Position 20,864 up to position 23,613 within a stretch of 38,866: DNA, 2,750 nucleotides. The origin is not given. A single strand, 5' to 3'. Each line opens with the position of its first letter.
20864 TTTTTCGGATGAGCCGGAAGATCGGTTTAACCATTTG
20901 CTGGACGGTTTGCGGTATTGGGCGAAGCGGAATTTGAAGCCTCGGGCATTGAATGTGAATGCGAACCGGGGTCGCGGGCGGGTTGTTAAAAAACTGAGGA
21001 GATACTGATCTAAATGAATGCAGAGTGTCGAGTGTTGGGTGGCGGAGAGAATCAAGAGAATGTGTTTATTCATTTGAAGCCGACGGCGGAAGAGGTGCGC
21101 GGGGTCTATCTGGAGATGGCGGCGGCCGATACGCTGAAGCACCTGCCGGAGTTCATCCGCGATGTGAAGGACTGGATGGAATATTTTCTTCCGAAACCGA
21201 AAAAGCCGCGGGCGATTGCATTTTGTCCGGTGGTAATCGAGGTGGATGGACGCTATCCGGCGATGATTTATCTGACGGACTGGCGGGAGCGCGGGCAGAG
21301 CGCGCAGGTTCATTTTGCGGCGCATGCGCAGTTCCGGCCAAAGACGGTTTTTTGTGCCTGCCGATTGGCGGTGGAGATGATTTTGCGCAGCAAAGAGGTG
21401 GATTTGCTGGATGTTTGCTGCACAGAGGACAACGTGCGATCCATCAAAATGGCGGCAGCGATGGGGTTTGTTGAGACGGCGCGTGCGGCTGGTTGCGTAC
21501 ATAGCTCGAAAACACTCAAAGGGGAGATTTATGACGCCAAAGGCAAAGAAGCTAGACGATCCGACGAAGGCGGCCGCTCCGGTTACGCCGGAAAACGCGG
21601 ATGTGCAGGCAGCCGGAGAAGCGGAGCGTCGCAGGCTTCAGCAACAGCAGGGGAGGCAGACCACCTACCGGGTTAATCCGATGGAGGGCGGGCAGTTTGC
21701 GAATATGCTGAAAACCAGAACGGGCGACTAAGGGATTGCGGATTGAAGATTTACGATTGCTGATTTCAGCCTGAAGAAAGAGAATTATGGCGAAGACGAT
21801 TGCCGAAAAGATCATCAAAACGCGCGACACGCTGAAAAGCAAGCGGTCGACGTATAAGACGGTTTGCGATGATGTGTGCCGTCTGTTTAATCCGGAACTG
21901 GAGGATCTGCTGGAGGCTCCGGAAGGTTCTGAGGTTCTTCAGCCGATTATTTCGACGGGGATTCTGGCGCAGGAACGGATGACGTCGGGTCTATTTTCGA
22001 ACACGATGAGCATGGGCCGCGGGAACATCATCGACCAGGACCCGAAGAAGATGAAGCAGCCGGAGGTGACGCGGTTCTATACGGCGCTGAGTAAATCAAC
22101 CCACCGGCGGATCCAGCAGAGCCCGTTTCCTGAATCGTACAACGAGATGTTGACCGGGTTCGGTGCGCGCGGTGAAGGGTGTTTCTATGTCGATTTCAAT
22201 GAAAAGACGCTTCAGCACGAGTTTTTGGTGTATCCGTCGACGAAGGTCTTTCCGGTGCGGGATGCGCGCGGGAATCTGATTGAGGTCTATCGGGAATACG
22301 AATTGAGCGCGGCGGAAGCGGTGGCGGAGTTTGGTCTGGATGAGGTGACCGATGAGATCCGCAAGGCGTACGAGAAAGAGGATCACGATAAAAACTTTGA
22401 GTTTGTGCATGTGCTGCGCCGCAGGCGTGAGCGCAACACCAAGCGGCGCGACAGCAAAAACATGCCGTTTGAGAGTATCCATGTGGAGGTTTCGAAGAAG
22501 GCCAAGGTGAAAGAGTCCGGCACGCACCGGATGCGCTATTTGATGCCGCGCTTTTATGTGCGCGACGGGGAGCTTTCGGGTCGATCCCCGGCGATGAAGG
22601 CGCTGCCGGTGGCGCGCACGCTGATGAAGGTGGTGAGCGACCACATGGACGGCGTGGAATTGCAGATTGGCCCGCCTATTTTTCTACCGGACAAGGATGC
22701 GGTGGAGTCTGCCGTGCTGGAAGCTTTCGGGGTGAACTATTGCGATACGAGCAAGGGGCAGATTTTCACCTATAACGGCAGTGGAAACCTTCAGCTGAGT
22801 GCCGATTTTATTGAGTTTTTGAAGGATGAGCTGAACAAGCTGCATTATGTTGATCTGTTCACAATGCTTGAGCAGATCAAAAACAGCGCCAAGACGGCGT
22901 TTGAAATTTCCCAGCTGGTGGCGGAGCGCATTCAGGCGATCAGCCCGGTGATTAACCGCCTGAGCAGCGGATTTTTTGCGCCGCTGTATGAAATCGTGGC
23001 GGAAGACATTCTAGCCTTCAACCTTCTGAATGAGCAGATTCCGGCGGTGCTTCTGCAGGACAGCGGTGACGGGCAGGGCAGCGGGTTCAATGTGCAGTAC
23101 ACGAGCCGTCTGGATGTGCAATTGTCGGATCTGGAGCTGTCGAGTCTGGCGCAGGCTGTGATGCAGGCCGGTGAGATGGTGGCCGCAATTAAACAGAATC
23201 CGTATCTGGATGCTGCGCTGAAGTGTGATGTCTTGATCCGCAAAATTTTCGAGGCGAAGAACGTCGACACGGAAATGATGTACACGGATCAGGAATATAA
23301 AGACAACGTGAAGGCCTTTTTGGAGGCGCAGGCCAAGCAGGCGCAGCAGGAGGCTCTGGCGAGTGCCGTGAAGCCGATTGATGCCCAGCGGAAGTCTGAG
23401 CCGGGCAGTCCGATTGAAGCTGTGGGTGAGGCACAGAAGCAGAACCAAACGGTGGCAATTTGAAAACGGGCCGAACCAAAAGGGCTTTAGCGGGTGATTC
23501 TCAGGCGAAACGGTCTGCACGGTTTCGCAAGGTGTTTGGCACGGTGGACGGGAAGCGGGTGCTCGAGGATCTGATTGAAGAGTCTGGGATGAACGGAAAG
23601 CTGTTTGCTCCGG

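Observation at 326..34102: Highly over-represented 15-bp palindrome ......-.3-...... scattered through genes and intergenic DNA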

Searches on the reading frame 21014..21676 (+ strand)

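Call 43: search_protein_families(library=pfam, proteins=[window:21014-21676:+], max_evalue=0.05)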
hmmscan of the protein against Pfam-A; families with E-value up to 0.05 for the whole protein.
window:21014-21676:+ (220 aa): 1 family
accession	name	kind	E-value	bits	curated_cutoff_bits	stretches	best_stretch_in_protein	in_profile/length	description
PF13302.13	Acetyltransf_3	-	0.046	14.9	25.4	0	34-153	17-138/138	Acetyltransferase (GNAT) domain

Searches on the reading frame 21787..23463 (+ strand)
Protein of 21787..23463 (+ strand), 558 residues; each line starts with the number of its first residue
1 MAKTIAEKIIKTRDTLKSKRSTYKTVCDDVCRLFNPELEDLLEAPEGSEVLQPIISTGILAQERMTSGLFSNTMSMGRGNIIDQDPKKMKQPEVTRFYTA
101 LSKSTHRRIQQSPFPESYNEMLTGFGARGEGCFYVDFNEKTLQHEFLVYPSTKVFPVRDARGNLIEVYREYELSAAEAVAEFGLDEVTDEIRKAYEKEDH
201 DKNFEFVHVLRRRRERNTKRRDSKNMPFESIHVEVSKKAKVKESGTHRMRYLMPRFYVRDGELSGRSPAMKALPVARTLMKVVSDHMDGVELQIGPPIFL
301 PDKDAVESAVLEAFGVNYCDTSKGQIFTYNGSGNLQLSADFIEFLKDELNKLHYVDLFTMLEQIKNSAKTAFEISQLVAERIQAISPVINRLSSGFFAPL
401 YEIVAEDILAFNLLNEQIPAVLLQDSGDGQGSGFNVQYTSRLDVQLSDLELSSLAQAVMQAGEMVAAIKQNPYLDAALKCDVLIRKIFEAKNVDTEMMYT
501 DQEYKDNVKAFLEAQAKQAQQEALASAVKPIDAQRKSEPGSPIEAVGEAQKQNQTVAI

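Call 6: search_protein_families(library=pfam, proteins=[window:21787-23463:+])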
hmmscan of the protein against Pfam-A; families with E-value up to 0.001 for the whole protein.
window:21787-23463:+ (558 aa): 1 family
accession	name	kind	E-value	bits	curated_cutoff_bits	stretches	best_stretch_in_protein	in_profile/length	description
PF12236.14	Head-tail_con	-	1.1e-64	219.2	27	1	7-497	2-488/489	Bacteriophage head to tail connecting protein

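Call 7: search_dna_similar(query=window:21787-23463:+, collection=phages, mode=protein)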
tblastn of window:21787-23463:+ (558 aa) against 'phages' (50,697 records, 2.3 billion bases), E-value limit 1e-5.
Records with a match: 124; places in all: 124; records where one place covers at least 80% of the query: 65.
Best place of each record, by identity: <60% 124.
By first word of the organism name: Pelagibacter 22; Escherichia 14; Salmonella 12; Vibrio 10; Caudoviricetes 9; Liberibacter 6; Burkholderia 5; Pseudomonas 5; Acinetobacter 5; Bordetella 5; and 14 more.
By host as written in the record: - 28; Candidatus Pelagibacter ubique HTCC1062 14; Candidatus Pelagibacter sp. HTCC1062 4; Escherichia coli O157:H7 4; Salmonella enterica subsp. enterica serovar Heidelberg 3; Caulobacter vibrioides CB15 3; Vibrio splendidus 3; Candidatus Pelagibacter sp. FZCC0015 2; and 50 more.
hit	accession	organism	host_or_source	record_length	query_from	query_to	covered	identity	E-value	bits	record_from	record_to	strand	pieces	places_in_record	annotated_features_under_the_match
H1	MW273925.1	Pelagibacter phage HTVC203P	Candidatus Pelagibacter sp. FZCC0015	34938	1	479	86%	27.6%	2e-26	120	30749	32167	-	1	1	head-tail connector | hypothetical protein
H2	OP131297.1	Pelagibacter phage Skadi-3 EXVC103P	Candidatus Pelagibacter ubique HTCC1062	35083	1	479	86%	25.7%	6e-21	103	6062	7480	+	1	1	head-tail connector/portal protein | hypothetical protein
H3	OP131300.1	Pelagibacter phage Skadi-7 EXVC107P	Candidatus Pelagibacter ubique HTCC1062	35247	1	479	86%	25.7%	6e-21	103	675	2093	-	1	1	head-tail connector/portal protein | hypothetical protein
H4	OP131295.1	Pelagibacter phage Skadi-10 EXVC110P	Candidatus Pelagibacter ubique HTCC1062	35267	1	479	86%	25.7%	6e-21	103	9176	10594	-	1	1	head-tail connector/portal protein | hypothetical protein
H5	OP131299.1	Pelagibacter phage Skadi-2 EXVC102P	Candidatus Pelagibacter ubique HTCC1062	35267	1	479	86%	25.7%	6e-21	103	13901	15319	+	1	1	head-tail connector/portal protein | hypothetical protein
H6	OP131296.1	Pelagibacter phage Skadi-8 EXVC108P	Candidatus Pelagibacter ubique HTCC1062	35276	1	479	86%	25.7%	6e-21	103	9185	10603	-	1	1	head-tail connector/portal protein | hypothetical protein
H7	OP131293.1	Pelagibacter phage Skadi-5 EXVC105P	Candidatus Pelagibacter ubique HTCC1062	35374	1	479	86%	25.7%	6e-21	103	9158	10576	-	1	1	head-tail connector/portal protein | hypothetical protein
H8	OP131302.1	Pelagibacter phage Skadi-1 EXVC101P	Candidatus Pelagibacter ubique HTCC1062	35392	1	479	86%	25.7%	6e-21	103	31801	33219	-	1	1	head-tail connector/portal protein | hypothetical protein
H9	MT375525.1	Pelagibacter phage Greip EXVC021P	Candidatus Pelagibacter ubique HTCC1062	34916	1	487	87%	25.1%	4e-23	110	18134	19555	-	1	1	head-tail connector protein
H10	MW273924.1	Pelagibacter phage HTVC100P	Candidatus Pelagibacter sp. HTCC7211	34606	1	501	90%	24.3%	3e-26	120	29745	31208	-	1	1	head-tail connector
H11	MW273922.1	Pelagibacter phage HTVC034P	Candidatus Pelagibacter sp. HTCC1062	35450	1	464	83%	25.9%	1e-26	121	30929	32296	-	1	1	head-tail connector | hypothetical protein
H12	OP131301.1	Pelagibacter phage Skadi-4 EXVC104P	Candidatus Pelagibacter ubique HTCC1062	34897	1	464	83%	25.6%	7e-21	103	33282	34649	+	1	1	similar to head-tail connector/portal protein | hypothetical protein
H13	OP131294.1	Pelagibacter phage Skadi-6 EXVC106P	Candidatus Pelagibacter ubique HTCC1062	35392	1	464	83%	25.6%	7e-21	103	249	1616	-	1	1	similar to head-tail connector/portal protein | hypothetical protein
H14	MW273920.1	Pelagibacter phage HTVC024P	Candidatus Pelagibacter sp. HTCC1062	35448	1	487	87%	24.4%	3e-21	104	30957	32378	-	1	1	head-tail connector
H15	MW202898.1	Caudoviricetes sp.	Manatee Spring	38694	3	503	90%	23.4%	9e-20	100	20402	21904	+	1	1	head to tail connecting protein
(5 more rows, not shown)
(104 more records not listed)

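Call 53: find_encoding_contigs(protein=window:21787-23463:+, flank=10000, max_places=8)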
Protein window:21787-23463:+ (558 aa): 4 contigs read that carry it; 3 places shown.
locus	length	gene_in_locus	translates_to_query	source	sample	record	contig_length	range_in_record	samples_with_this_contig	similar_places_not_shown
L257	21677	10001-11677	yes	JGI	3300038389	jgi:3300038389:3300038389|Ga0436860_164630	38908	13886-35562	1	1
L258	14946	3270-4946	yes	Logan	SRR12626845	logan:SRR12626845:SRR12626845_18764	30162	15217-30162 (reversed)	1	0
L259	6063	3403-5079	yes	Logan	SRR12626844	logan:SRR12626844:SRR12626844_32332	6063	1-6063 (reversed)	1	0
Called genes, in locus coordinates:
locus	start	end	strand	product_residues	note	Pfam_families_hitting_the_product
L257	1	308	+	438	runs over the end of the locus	PF14284:PcfJ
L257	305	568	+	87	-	-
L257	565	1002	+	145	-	-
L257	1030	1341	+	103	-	-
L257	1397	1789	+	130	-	PF24729:Acb2_Tad1_hairpin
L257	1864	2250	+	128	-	-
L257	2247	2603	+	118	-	-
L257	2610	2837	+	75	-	-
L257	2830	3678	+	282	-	-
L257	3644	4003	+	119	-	-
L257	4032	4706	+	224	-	PF07505:DUF5131, PF04055:Radical_SAM (faint)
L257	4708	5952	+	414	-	-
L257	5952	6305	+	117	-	-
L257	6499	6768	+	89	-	-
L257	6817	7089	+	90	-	PF00166:Cpn10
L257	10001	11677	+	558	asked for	PF12236:Head-tail_con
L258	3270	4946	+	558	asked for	PF12236:Head-tail_con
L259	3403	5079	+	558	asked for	PF12236:Head-tail_con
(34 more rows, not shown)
